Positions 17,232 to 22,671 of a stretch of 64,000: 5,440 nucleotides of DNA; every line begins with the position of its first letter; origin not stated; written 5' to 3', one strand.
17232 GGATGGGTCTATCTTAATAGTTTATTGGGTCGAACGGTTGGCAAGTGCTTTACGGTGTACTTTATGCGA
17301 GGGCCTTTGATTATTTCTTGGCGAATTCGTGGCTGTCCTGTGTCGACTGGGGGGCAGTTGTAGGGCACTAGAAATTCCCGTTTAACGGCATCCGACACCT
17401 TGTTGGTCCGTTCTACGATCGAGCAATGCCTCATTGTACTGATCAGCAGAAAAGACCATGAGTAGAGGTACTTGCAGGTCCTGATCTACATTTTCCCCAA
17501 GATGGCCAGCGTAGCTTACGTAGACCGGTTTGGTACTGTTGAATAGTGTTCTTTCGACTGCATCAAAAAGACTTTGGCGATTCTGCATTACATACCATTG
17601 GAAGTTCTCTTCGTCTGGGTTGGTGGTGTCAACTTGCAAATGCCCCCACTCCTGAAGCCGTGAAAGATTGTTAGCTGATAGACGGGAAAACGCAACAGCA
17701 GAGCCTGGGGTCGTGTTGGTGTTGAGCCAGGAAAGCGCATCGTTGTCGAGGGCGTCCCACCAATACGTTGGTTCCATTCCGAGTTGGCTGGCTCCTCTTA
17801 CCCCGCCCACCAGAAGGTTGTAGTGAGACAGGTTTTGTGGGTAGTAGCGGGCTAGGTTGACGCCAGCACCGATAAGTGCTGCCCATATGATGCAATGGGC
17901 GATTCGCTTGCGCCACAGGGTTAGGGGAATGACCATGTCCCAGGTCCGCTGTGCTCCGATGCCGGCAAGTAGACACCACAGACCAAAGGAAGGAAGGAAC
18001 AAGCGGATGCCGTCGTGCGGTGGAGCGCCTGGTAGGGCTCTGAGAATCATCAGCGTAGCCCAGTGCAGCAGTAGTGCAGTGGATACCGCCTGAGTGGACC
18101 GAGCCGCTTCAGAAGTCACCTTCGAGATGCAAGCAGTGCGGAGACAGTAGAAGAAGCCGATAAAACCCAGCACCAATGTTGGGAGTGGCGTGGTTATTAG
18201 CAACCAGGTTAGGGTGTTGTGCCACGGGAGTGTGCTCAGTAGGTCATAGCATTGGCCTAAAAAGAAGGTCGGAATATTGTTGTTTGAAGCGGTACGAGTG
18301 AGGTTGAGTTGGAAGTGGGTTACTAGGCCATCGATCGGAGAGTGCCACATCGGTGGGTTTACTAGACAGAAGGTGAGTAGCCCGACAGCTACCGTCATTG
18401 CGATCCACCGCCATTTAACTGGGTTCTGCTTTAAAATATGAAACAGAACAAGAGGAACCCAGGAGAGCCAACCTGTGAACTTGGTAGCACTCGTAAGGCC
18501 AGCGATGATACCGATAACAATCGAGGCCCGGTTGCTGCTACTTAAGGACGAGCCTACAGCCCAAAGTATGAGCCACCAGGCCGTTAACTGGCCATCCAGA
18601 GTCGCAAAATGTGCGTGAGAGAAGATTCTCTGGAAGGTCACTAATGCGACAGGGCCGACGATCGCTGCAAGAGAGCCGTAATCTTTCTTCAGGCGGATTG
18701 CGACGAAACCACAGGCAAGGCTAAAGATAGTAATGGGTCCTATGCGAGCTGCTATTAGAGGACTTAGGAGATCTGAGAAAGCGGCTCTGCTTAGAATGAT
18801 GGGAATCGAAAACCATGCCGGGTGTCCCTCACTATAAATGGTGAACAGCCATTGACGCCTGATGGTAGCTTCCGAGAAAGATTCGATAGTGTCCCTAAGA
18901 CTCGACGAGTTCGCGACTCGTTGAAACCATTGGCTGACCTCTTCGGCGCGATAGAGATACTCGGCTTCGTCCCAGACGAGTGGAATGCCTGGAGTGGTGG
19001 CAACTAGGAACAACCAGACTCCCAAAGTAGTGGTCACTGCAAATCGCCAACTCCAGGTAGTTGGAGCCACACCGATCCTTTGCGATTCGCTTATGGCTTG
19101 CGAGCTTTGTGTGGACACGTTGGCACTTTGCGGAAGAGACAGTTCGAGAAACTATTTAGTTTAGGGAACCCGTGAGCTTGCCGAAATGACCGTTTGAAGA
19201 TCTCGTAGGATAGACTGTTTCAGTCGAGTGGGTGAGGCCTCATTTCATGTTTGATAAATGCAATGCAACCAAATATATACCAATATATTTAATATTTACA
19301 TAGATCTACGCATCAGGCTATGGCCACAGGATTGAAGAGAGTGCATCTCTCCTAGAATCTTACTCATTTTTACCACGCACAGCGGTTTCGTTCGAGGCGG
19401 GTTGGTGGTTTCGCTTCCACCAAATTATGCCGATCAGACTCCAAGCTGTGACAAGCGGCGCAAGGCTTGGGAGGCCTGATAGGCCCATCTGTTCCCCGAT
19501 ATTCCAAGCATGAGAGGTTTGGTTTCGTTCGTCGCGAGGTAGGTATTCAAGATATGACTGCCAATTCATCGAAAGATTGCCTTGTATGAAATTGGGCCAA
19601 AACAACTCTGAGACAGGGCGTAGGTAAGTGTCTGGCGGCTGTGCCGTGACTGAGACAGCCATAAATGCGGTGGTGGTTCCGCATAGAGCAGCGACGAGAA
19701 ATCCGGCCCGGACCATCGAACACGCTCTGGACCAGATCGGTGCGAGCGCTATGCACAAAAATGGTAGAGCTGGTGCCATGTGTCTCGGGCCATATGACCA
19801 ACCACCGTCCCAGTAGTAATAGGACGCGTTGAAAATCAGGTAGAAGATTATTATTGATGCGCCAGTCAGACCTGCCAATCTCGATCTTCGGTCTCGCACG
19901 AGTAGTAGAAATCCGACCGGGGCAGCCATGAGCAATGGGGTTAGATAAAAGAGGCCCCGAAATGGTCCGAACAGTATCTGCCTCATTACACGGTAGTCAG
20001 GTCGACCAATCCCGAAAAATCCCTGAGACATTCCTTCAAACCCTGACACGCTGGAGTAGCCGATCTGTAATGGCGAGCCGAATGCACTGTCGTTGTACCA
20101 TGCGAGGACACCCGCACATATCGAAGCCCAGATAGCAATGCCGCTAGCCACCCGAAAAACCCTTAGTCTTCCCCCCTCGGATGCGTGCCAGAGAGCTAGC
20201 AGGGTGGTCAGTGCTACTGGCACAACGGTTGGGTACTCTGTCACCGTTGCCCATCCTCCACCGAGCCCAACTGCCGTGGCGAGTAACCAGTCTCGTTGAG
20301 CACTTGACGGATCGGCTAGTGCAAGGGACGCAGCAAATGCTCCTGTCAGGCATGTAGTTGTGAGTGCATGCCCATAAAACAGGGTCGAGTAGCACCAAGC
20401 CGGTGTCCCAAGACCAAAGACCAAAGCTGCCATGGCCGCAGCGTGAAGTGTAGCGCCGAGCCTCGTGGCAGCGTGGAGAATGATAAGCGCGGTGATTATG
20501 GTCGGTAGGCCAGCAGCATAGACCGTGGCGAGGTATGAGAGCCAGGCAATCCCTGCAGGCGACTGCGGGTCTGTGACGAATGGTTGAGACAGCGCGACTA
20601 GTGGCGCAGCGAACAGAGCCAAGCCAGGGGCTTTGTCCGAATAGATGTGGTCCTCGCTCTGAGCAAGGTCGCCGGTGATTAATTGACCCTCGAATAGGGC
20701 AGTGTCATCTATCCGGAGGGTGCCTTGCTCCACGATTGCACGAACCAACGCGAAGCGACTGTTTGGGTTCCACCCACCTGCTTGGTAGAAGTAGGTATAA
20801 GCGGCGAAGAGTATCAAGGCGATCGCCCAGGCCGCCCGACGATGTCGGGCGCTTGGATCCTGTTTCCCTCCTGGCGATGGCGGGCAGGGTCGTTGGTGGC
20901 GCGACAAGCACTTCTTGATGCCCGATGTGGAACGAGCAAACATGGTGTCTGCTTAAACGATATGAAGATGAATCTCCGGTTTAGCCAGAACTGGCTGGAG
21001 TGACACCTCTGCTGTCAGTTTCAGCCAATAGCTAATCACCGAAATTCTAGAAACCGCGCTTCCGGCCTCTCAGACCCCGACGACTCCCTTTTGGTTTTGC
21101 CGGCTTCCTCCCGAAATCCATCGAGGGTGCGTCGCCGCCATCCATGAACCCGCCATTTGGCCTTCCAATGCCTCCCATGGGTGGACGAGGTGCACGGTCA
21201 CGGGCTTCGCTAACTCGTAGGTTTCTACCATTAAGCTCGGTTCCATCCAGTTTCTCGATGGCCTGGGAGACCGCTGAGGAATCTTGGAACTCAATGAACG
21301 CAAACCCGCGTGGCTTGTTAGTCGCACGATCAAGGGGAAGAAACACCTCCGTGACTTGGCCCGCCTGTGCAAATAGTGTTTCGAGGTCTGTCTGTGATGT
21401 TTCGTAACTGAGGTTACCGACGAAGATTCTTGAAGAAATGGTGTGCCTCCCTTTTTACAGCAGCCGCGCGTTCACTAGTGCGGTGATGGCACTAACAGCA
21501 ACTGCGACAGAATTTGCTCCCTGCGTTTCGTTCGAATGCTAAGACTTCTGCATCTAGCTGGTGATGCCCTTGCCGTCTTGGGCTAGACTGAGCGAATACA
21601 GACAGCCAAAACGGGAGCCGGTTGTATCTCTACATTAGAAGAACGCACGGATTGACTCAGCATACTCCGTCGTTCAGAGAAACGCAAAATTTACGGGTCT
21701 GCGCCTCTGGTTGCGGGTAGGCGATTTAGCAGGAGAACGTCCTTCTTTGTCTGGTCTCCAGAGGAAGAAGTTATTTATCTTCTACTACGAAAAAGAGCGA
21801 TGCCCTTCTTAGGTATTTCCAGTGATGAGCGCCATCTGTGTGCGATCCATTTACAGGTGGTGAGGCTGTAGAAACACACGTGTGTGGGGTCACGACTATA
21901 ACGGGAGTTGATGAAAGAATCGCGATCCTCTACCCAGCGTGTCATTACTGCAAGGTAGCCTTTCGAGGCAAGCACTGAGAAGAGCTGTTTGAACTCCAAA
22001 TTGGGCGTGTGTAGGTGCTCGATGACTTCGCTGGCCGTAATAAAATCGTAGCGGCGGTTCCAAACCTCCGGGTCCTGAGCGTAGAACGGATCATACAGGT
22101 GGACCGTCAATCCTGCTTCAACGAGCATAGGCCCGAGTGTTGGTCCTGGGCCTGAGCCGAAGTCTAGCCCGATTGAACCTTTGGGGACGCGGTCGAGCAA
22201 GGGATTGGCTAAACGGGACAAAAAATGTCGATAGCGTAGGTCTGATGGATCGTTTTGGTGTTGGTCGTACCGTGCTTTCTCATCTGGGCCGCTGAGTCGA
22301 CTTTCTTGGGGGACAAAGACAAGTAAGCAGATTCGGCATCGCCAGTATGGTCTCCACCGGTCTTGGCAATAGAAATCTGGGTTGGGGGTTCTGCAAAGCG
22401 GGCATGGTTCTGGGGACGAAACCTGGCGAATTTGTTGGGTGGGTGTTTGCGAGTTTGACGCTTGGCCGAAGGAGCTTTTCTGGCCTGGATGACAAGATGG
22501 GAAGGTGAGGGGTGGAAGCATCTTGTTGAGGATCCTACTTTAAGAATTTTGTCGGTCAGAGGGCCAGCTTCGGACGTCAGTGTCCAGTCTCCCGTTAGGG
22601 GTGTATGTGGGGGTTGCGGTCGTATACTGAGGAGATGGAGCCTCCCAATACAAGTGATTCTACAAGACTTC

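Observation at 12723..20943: Stand-alone cluster of four different GT-C-like polytopic membrane proteins with no donor-synthesis, flippase or acceptor genes nearby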

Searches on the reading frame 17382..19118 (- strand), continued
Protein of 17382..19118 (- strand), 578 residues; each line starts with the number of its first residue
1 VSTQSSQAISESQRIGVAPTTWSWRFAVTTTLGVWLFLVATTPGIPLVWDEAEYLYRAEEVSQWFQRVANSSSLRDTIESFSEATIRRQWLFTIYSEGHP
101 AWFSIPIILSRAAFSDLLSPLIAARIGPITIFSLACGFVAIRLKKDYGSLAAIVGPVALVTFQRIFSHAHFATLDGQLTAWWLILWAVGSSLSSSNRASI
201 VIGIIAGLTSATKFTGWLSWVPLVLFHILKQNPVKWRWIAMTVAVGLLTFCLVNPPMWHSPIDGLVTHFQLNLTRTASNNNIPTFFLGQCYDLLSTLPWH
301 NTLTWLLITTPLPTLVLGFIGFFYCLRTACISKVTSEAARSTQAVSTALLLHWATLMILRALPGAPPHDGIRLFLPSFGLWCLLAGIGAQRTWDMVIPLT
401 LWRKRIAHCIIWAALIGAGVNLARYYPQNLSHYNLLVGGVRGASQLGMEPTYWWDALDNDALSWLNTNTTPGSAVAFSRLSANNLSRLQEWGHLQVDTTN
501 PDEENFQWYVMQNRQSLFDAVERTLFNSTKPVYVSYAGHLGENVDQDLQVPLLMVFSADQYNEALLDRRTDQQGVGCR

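Call 72: find_encoding_contigs(protein=P0120, flank=7000, max_places=1)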
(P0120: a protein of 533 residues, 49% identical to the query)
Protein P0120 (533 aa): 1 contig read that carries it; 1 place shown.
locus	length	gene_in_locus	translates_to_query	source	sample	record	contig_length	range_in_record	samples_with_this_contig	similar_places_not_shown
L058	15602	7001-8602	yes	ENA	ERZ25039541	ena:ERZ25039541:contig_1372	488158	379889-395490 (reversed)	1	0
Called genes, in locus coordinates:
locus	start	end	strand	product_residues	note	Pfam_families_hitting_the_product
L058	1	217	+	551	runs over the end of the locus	PF13365:Trypsin_2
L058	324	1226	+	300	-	PF00481:PP2C (weak), PF13672:PP2C_2, PF07228:SpoIIE (faint)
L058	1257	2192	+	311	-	PF00753:Lactamase_B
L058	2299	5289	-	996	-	PF13620:CarboxypepD_reg, PF13715:CarbopepD_reg_2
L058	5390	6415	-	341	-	-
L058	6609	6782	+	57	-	-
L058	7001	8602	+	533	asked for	-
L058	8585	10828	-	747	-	PF00535:Glycos_transf_2, PF10111:Glyco_tranf_2_2, PF13641:Glyco_tranf_2_3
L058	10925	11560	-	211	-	PF07588:DUF1554 (faint)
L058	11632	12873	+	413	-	PF21959:DUF6923 (faint), PF24684:Vgb_lyase, PF08450:SGL (faint), PF24684:Vgb_lyase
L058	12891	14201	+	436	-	PF01546:Peptidase_M20, PF07687:M20_dimer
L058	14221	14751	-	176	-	PF14588:YjgF_endoribonc, PF01042:Ribonuc_L-PSP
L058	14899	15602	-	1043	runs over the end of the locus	PF13620:CarboxypepD_reg, PF13715:CarbopepD_reg_2, PF25183:OMP_b-brl_4, PF00593:TonB_dep_Rec_b-barrel (weak)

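Call 73: find_encoding_contigs(protein=P0071, flank=7000, max_places=1)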
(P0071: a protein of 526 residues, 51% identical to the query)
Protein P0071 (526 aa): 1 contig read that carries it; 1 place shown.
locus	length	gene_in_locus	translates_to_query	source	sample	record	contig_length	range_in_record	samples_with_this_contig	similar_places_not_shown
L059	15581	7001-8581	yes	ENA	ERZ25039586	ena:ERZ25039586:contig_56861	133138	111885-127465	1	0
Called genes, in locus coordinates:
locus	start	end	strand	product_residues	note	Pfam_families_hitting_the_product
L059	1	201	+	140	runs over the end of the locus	PF00977:His_biosynth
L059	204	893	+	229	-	PF00977:His_biosynth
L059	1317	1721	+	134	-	PF06778:Chlor_dismutase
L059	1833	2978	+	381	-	PF01637:ATPase_2 (weak)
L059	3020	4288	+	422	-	PF07690:MFS_1, PF11700:ATG22, PF07690:MFS_1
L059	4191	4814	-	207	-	PF06037:DUF922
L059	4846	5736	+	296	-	PF02219:MTHFR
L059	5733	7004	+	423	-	PF07690:MFS_1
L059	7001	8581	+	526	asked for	-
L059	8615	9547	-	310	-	PF02311:AraC_binding (faint), PF05899:Cupin_3 (faint), PF07883:Cupin_2, PF01050:MannoseP_isomer (weak), PF07883:Cupin_2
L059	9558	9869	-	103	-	-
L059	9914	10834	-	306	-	PF08450:SGL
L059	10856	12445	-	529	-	PF00171:Aldedh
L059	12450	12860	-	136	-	PF01557:FAA_hydrolase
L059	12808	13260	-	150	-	-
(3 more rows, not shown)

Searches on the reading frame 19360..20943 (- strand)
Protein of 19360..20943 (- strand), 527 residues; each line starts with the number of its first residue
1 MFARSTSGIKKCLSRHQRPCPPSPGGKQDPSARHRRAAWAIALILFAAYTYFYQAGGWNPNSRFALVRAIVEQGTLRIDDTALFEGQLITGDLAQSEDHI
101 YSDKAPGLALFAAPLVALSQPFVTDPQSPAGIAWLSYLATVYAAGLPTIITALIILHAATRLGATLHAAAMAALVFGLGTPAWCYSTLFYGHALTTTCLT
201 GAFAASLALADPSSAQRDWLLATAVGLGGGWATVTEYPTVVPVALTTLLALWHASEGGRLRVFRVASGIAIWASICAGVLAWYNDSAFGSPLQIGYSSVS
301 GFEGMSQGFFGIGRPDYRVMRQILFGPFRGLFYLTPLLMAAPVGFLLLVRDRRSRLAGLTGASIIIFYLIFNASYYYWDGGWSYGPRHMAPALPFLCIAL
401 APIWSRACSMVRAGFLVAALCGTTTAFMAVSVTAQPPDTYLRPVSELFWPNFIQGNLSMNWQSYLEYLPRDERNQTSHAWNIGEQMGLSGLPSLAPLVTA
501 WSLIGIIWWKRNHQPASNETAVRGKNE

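Call 4: search_protein_families(library=pfam, proteins=[window:19360-20943:-], max_evalue=1)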
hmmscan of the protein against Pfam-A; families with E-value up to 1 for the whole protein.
window:19360-20943:- (527 aa): 0 families

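Call 5: search_protein_families(library=ncbifam, proteins=[window:19360-20943:-], max_evalue=1)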
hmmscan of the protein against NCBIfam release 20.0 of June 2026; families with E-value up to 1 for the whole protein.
window:19360-20943:- (527 aa): 1 family
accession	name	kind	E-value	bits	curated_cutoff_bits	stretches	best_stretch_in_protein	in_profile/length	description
NF047440.1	LA3751_2_3_fam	subfamily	2.4e-09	36.6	200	1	133-407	94-357/460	LA_3751/LA_3752 family putative glycosyltransferase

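Call 13: search_solved_structures(query=window:19360-20943:-, max_evalue=10)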
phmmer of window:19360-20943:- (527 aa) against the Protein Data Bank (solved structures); distinct sequences matched with E-value up to 10: 1.
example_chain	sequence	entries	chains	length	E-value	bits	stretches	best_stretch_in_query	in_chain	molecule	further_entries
6rao_C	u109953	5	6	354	0.00034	22.6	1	227-337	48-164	Afp2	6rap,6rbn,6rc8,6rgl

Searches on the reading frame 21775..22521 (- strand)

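Call 8: search_protein_families(library=pfam, proteins=[window:21775-22521:-], max_evalue=0.001)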
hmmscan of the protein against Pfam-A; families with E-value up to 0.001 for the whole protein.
window:21775-22521:- (248 aa): 1 family
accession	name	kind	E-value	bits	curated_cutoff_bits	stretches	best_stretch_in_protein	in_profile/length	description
PF13489.12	Methyltransf_23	-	7.4e-21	75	27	1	98-229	6-156/164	Methyltransferase domain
